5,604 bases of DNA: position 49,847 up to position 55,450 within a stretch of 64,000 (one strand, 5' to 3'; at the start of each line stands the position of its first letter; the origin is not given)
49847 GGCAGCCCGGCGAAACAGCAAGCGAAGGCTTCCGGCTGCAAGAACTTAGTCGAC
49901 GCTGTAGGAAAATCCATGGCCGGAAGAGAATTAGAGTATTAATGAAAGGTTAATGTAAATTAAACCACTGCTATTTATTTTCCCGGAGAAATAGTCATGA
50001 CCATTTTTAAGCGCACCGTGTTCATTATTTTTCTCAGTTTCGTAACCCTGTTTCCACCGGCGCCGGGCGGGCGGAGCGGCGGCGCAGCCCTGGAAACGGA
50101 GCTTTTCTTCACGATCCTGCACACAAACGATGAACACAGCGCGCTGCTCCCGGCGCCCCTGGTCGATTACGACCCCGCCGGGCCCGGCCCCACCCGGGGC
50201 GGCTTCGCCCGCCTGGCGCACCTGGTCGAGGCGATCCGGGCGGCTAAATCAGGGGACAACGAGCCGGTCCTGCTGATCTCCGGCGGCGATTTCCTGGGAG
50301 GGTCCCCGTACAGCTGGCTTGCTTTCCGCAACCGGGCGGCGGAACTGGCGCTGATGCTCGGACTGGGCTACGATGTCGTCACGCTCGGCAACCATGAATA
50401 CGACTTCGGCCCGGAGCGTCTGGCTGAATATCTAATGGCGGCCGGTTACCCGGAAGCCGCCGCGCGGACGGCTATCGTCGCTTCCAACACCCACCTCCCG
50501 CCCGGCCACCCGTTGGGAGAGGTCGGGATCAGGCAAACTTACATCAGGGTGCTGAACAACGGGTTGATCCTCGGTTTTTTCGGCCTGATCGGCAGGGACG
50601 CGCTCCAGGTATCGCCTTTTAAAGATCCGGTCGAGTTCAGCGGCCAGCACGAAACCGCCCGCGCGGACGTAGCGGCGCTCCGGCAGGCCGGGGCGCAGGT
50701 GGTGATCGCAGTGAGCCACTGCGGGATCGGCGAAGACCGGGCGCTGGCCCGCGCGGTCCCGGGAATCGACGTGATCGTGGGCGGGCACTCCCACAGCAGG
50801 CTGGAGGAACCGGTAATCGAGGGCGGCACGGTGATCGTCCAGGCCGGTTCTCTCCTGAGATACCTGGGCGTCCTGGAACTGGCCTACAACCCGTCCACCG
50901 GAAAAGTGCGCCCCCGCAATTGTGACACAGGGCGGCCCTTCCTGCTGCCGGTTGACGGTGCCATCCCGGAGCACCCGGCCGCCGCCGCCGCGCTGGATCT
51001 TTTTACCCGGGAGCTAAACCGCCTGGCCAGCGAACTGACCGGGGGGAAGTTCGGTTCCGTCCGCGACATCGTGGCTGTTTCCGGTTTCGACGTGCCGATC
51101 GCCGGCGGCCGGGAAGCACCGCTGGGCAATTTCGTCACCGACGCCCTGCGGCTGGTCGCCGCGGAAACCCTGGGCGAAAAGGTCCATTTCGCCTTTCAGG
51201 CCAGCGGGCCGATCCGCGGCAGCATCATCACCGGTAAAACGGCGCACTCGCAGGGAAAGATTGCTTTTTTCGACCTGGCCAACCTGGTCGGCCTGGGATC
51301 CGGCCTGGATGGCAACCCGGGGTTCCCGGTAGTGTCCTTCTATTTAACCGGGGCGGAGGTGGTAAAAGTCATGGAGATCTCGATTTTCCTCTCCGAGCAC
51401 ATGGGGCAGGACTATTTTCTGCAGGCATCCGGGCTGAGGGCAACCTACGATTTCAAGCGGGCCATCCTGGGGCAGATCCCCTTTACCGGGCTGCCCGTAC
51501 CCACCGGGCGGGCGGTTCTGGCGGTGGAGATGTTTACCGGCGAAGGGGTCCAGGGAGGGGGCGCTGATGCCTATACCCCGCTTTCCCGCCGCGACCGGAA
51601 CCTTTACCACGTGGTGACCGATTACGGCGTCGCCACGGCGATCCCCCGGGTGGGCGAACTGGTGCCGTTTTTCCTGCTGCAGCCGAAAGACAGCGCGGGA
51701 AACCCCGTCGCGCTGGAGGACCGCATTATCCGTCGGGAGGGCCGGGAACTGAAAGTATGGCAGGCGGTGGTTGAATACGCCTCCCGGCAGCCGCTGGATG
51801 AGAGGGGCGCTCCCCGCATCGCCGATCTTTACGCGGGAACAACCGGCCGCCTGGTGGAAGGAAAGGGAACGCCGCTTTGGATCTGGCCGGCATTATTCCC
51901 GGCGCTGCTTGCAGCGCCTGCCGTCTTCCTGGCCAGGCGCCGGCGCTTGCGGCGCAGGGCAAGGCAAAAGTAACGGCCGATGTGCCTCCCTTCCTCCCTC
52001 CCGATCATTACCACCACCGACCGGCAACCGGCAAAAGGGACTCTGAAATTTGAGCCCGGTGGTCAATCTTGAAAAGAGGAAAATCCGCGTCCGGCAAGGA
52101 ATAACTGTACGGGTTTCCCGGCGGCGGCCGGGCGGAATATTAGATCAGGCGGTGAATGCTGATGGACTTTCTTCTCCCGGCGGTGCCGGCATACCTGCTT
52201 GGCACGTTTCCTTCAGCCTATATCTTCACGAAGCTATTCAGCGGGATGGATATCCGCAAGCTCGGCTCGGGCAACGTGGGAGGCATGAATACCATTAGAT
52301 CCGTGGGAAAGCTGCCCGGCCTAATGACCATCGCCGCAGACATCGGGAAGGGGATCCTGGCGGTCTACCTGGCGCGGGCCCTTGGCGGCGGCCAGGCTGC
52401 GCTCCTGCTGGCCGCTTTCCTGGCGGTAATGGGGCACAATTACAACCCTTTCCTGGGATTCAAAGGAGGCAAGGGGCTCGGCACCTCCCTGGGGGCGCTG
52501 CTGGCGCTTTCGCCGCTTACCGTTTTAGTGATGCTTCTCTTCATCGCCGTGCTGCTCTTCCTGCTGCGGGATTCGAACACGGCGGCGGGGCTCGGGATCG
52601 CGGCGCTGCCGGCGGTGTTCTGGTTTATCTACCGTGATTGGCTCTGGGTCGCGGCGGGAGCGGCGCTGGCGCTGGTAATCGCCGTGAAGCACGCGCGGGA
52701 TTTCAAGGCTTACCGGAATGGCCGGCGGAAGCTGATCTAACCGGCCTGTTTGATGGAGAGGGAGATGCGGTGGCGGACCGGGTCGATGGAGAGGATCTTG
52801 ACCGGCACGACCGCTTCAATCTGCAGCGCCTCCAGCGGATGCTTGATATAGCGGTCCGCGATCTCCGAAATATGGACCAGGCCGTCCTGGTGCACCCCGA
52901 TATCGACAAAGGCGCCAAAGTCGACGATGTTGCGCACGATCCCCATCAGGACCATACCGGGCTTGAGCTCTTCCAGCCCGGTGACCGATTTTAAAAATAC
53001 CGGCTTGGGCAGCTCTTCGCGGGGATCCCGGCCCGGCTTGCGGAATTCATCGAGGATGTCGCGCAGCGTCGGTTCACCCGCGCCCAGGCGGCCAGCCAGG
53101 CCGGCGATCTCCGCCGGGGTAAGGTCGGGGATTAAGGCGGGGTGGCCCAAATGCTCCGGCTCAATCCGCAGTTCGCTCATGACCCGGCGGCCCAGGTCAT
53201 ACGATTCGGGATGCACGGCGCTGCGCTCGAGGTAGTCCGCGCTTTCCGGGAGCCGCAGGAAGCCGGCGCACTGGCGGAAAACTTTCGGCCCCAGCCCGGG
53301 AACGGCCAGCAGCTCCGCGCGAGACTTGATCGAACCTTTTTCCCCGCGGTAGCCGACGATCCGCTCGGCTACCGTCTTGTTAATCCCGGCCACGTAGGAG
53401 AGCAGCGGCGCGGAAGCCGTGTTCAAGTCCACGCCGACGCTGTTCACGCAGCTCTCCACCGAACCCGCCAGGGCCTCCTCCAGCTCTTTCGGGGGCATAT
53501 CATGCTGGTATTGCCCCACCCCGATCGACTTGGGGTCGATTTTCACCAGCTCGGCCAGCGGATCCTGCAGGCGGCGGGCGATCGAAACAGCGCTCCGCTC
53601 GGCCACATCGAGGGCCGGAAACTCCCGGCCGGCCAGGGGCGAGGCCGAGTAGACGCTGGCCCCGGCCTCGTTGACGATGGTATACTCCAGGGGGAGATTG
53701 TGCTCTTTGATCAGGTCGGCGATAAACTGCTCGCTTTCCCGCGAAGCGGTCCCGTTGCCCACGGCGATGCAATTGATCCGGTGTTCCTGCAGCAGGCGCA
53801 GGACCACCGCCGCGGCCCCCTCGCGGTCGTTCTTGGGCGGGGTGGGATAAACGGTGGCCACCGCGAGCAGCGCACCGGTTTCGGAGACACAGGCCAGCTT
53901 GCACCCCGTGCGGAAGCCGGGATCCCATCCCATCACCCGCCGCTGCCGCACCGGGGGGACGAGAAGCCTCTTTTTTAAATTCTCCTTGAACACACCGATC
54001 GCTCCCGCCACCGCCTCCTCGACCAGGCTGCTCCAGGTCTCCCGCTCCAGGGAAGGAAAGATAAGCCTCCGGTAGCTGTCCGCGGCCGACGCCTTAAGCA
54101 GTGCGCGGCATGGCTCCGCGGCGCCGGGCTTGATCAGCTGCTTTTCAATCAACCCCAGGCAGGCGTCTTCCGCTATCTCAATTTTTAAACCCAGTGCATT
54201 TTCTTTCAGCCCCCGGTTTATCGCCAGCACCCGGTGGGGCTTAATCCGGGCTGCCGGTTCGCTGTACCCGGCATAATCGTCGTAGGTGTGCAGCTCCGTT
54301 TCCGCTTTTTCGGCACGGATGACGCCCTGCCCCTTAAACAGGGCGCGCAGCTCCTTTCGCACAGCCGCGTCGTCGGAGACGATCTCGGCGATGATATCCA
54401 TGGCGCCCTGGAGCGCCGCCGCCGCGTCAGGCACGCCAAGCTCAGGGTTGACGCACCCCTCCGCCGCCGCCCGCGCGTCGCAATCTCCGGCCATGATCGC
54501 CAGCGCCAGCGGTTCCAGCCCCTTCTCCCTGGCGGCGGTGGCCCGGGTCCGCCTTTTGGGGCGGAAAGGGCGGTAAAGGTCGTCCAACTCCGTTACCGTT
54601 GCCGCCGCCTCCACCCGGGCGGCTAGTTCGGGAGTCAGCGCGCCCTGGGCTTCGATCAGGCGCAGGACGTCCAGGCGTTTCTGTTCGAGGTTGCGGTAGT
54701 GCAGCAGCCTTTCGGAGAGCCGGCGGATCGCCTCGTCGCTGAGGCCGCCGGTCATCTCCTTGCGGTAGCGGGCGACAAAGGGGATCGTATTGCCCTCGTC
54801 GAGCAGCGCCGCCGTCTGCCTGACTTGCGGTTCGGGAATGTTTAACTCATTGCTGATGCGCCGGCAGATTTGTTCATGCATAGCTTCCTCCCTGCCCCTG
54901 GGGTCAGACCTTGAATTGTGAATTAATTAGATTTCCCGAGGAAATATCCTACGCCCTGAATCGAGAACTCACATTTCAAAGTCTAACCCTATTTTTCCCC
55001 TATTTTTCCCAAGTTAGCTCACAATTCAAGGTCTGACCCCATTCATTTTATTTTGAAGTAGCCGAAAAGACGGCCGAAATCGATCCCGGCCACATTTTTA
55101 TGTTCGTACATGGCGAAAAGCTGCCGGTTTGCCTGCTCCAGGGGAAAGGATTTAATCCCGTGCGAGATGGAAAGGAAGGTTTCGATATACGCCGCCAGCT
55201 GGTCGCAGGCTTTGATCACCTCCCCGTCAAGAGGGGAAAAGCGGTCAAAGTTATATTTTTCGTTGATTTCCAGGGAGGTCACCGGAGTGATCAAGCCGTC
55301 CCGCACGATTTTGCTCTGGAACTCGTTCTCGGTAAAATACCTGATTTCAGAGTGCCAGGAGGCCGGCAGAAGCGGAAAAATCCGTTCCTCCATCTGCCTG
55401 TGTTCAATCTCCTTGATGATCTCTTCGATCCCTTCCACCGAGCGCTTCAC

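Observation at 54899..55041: Perfect 23-bp inverted repeat bracketing a 97-bp structured spacer immediately 5' of the tex RBS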

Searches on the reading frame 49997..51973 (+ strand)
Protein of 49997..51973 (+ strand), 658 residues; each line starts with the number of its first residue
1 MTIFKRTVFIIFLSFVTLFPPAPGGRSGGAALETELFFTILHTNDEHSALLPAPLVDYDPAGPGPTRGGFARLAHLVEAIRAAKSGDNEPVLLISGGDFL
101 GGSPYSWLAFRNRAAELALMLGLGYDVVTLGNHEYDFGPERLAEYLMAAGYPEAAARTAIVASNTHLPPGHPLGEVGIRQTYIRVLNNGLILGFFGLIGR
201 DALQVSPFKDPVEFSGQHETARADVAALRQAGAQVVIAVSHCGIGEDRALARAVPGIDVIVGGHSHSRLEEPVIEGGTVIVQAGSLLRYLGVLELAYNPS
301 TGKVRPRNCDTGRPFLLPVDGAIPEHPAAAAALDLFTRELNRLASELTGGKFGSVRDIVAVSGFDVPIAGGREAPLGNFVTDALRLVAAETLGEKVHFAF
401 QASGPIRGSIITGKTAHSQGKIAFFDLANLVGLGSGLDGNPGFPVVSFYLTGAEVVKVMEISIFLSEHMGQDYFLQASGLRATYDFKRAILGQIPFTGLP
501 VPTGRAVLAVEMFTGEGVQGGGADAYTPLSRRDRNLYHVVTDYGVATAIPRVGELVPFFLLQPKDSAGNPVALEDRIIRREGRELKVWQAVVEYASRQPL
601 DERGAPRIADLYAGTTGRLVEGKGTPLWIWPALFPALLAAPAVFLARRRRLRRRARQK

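Call 7: search_protein_families(library=pfam, proteins=[window:49997-51973:+])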
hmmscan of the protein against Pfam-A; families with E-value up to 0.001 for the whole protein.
window:49997-51973:+ (658 aa): 3 families
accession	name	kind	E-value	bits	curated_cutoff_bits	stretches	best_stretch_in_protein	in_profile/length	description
PF00149.33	Metallophos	-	3.5e-12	47.6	21.5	1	39-267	2-190/191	Calcineurin-like phosphoesterase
PF02872.23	5_nucleotid_C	-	5.3e-11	43.3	23.6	1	367-490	15-116/158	5'-nucleotidase, C-terminal domain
PF09587.15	PGA_cap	-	0.0007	19.6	27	0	216-268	173-233/255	Bacterial capsule synthesis protein PGA_cap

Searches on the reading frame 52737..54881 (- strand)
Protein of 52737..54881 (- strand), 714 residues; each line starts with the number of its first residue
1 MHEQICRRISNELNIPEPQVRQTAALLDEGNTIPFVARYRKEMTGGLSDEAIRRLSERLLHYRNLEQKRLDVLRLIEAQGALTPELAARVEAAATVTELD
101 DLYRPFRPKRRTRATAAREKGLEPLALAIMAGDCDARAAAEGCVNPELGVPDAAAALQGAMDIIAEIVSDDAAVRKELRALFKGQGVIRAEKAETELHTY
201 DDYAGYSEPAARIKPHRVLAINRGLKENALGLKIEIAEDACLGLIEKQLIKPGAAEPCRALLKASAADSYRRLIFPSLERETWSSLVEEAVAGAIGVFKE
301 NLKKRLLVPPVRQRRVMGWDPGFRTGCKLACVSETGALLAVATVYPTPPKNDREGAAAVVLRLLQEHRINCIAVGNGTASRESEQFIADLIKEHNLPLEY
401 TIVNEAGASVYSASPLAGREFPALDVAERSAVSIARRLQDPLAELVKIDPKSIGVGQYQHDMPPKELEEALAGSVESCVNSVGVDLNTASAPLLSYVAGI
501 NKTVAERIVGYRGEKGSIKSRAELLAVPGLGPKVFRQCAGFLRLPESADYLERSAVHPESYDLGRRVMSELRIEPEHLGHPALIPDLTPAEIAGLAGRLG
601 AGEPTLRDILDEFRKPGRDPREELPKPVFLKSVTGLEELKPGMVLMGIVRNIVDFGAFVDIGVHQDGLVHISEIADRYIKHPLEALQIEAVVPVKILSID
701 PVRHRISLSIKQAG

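Call 7: search_protein_families(library=pfam, proteins=[window:52737-54881:-])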
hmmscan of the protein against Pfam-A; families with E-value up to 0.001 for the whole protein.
window:52737-54881:- (714 aa): 10 families
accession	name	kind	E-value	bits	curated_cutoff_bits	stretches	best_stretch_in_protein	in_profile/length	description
PF16921.10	Tex_YqgF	-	6.2e-52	175.7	27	1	315-439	2-126/126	Tex protein YqgF-like domain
PF09371.15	Tex_N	-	9.1e-27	93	32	1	4-77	2-75/75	Tex-like protein N-terminal domain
PF12836.13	HHH_3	-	1.5e-26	92.7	27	1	479-543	1-65/65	Helix-hairpin-helix motif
PF22706.1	Tex_central_region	-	8e-24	85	27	1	135-298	5-178/178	Tex central region-like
PF00575.29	S1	-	2.9e-18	66.5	22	1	639-711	2-74/74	S1 RNA binding domain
PF17674.7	HHH_9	-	9.2e-14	52.5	23.1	1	551-621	3-70/70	HHH domain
PF14635.12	HHH_7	-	5.1e-09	36.9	27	1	452-544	5-103/104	Helix-hairpin-helix motif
PF23459.1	S1_RRP5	-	7.2e-08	33.3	27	1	639-709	1-71/72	RRP5 S1 domain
PF14639.11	YqgF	-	2.6e-05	24.5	35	1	362-446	57-147/150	Holliday-junction resolvase-like of SPT6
PF03934.19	T2SSK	-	0.00049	20.9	24.2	0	484-531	1-48/63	Type II secretion system (T2SS), protein K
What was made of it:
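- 52737..54881 (-): tex, with its Shine-Dalgarno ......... at 54892-54884, 7 nt downstream of copy C. This is context. Pfam Tex domains (call 7).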

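Call 28: find_encoding_contigs(protein=window:52737-54881:-, flank=10000, max_places=6)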
Protein window:52737-54881:- (714 aa): no gene with exactly this product is on record in the collection.

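Call 29: find_homologous_proteins(query=window:52737-54881:-, max_evalue=1e-100)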
Query window:52737-54881:- (714 aa): 8000 proteins with E <= 1e-100 among 8000 candidates; the best 120 are listed.
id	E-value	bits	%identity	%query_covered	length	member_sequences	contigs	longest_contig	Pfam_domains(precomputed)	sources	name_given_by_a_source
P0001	0.0e+0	1163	74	100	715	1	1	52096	PF16921.11,PF14639.12,PF00575.30,PF23459.2,PF12836.14,PF14635.13,PF17674.8,PF09371.16,PF22706.2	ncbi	ncbi:MAG: Tex family protein [Bacillota bacterium]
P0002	0.0e+0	1157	74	100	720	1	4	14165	PF16921.11,PF14639.12,PF00575.30,PF23459.2,PF12836.14,PF14635.13,PF17674.8,PF09371.16,PF22706.2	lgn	-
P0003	0.0e+0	1151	74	100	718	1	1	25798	PF16921.11,PF14639.12,PF00575.30,PF23459.2,PF12836.14,PF14635.13,PF17674.8,PF09371.16,PF22706.2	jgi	-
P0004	0.0e+0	1145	74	100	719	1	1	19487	PF16921.11,PF14639.12,PF00575.30,PF23459.2,PF12836.14,PF14635.13,PF17674.8,PF09371.16,PF22706.2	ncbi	-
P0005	0.0e+0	1116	72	100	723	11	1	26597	PF16921.11,PF14639.12,PF00575.30,PF23459.2,PF12836.14,PF14635.13,PF17674.8,PF09371.16,PF22706.2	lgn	-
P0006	0.0e+0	1107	71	100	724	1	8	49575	PF16921.11,PF14639.12,PF00575.30,PF23459.2,PF12836.14,PF14635.13,PF17674.8,PF09371.16,PF22706.2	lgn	-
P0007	0.0e+0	1103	71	100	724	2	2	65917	PF16921.11,PF14639.12,PF00575.30,PF23459.2,PF12836.14,PF14635.13,PF17674.8,PF09371.16,PF22706.2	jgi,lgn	-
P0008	0.0e+0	1103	71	100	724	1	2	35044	PF16921.11,PF14639.12,PF00575.30,PF23459.2,PF12836.14,PF14635.13,PF17674.8,PF09371.16,PF22706.2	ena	-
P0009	0.0e+0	1102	71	100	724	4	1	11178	PF16921.11,PF14639.12,PF00575.30,PF23459.2,PF12836.14,PF14635.13,PF17674.8,PF09371.16,PF22706.2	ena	-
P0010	0.0e+0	1101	71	100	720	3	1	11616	PF16921.11,PF14639.12,PF00575.30,PF23459.2,PF12836.14,PF14635.13,PF17674.8,PF09371.16,PF22706.2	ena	-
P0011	0.0e+0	1100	71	100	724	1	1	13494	PF16921.11,PF14639.12,PF00575.30,PF23459.2,PF12836.14,PF14635.13,PF17674.8,PF09371.16,PF22706.2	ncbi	-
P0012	0.0e+0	1099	70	100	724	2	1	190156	PF16921.11,PF14639.12,PF00575.30,PF23459.2,PF12836.14,PF14635.13,PF17674.8,PF09371.16,PF22706.2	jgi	jgi:protein Tex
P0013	0.0e+0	1098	70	100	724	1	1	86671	PF16921.11,PF14639.12,PF00575.30,PF23459.2,PF12836.14,PF14635.13,PF17674.8,PF09371.16,PF22706.2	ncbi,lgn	-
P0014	0.0e+0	1096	70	100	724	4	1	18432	PF16921.11,PF14639.12,PF00575.30,PF23459.2,PF12836.14,PF14635.13,PF17674.8,PF09371.16,PF22706.2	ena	-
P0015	0.0e+0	1095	70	100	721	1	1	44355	PF16921.11,PF14639.12,PF00575.30,PF23459.2,PF12836.14,PF14635.13,PF17674.8,PF09371.16,PF22706.2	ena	-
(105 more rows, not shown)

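Call 30: find_encoding_contigs(protein=P0001, flank=4000, max_places=2)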
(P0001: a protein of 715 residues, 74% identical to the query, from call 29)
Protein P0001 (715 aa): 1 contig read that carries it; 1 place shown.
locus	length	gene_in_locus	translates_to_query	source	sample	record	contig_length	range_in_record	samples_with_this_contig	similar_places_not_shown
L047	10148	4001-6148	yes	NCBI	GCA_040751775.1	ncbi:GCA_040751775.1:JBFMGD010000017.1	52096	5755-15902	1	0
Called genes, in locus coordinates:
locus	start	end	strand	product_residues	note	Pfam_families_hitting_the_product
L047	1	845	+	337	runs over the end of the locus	PF01210:NAD_Gly3P_dh_N, PF02558:ApbA, PF07479:NAD_Gly3P_dh_C, PF20618:GPD_NAD_C_bact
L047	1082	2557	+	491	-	PF09547:SpoIVA_ATPase, PF20438:SpoIVA_middle, PF20439:SpoIVA_C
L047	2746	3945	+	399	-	PF12917:YfbR-like, PF13023:HD_3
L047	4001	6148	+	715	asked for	PF09371:Tex_N, PF22706:Tex_central_region, PF14639:YqgF (weak), PF16921:Tex_YqgF, PF14635:HHH_7 (weak), PF12836:HHH_3, PF17674:HHH_9, PF00575:S1, +1 more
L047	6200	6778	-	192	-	PF02660:G3P_acyltransf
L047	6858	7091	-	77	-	-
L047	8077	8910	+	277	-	PF00106:adh_short, PF01370:Epimerase (weak), PF08659:KR, PF13561:adh_short_C2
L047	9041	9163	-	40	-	-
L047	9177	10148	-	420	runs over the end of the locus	PF05048:NosD (weak), PF22842:Pel9A-like_beta_helix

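Call 31: find_encoding_contigs(protein=P0003, flank=4000, max_places=2)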
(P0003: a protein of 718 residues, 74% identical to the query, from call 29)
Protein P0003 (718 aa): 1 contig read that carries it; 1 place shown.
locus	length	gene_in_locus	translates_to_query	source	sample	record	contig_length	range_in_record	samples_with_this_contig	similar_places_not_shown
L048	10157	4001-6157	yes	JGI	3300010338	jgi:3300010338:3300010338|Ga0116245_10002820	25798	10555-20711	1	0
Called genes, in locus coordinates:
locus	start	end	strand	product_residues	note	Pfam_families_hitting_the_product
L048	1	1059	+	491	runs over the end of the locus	PF09547:SpoIVA_ATPase, PF20438:SpoIVA_middle, PF20439:SpoIVA_C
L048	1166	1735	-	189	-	PF00892:EamA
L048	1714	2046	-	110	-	PF00892:EamA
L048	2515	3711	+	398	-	PF12917:YfbR-like, PF13023:HD_3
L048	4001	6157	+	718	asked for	PF09371:Tex_N, PF22706:Tex_central_region, PF16921:Tex_YqgF, PF14639:YqgF, PF14635:HHH_7, PF12836:HHH_3, PF17674:HHH_9, PF00575:S1, +1 more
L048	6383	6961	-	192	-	PF02660:G3P_acyltransf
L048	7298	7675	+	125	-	-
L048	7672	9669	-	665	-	PF00149:Metallophos, PF02872:5_nucleotid_C (weak)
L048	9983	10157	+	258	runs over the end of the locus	PF00376:MerR, PF13411:MerR_1, PF09278:MerR-DNA-bind (weak), PF07739:TipAS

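Call 32: find_encoding_contigs(protein=P0004, flank=4000, max_places=2)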
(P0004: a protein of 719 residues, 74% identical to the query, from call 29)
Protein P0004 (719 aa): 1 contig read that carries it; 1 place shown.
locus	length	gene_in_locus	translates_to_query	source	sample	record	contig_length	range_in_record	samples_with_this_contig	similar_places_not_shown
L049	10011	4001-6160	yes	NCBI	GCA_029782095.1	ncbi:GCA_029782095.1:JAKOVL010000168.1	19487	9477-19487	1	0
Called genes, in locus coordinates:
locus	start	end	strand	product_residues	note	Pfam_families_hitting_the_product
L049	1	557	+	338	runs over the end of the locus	PF01210:NAD_Gly3P_dh_N, PF02558:ApbA, PF07479:NAD_Gly3P_dh_C, PF20618:GPD_NAD_C_bact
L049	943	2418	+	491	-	PF09547:SpoIVA_ATPase, PF20438:SpoIVA_middle, PF20439:SpoIVA_C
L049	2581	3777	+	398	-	PF12917:YfbR-like, PF13023:HD_3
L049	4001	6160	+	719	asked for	PF09371:Tex_N, PF22706:Tex_central_region, PF14639:YqgF, PF16921:Tex_YqgF, PF14635:HHH_7, PF12836:HHH_3, PF17674:HHH_9, PF00575:S1, +1 more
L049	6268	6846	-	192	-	PF02660:G3P_acyltransf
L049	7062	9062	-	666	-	PF00149:Metallophos, PF02872:5_nucleotid_C (weak)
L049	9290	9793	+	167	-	PF00376:MerR, PF13411:MerR_1, PF09278:MerR-DNA-bind (weak)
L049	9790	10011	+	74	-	?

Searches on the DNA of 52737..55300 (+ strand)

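Call 10: search_rna_families(source=window, start=54700, end=55300, threshold=evalue, max_evalue=10)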
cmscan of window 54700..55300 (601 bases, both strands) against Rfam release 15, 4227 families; matches with E-value up to 10: 5.
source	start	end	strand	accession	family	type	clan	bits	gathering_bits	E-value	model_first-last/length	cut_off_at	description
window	54899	55041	+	RF04209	MIR7533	Gene; miRNA;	-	22.7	230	0.026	46-204/249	no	MIR7533 microRNA precursor family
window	54901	55039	-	RF04089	mir-753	Gene; miRNA;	-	20.8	62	0.19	1-62/62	no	mir-753 microRNA precursor family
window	54900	54990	+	RF04089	mir-753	Gene; miRNA;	-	17.2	62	2.2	1-62/62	no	mir-753 microRNA precursor family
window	54961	55101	-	RF00516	ylbH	Cis-reg; leader;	-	14.9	50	1.2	1-122/122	no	ylbH leader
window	55065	55200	-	RF02345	ar15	Gene; sRNA;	CL00108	12.3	40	9.6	1-112/112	no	Alphaproteobacterial ar15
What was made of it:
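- On Known cis-regulatory RNA (Rfam): Only sub-threshold chance hits to miRNA hairpin models appear (call 10).
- No Rfam family matches (call 10).
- Tried and rejected: Rfam scan of 54700-55300: only chance-level miRNA-hairpin hits, no real family (call 10).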

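Call 54: search_dna_similar(query=window:54895-55045:+, collection=plasmids, mode=distant, max_evalue=1, max_rows=20)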
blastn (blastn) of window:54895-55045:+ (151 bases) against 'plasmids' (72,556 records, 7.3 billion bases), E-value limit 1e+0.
No match.
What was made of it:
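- Tried and rejected: blastn of the whole unit against 72,556 plasmids: no match (call 54).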

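Call 75: search_rna_families(source=L048, start=3650, end=4050, threshold=evalue, max_evalue=1)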
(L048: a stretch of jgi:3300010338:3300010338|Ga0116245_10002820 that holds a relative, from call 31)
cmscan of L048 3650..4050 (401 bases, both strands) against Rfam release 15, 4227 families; matches with E-value up to 1: 0.
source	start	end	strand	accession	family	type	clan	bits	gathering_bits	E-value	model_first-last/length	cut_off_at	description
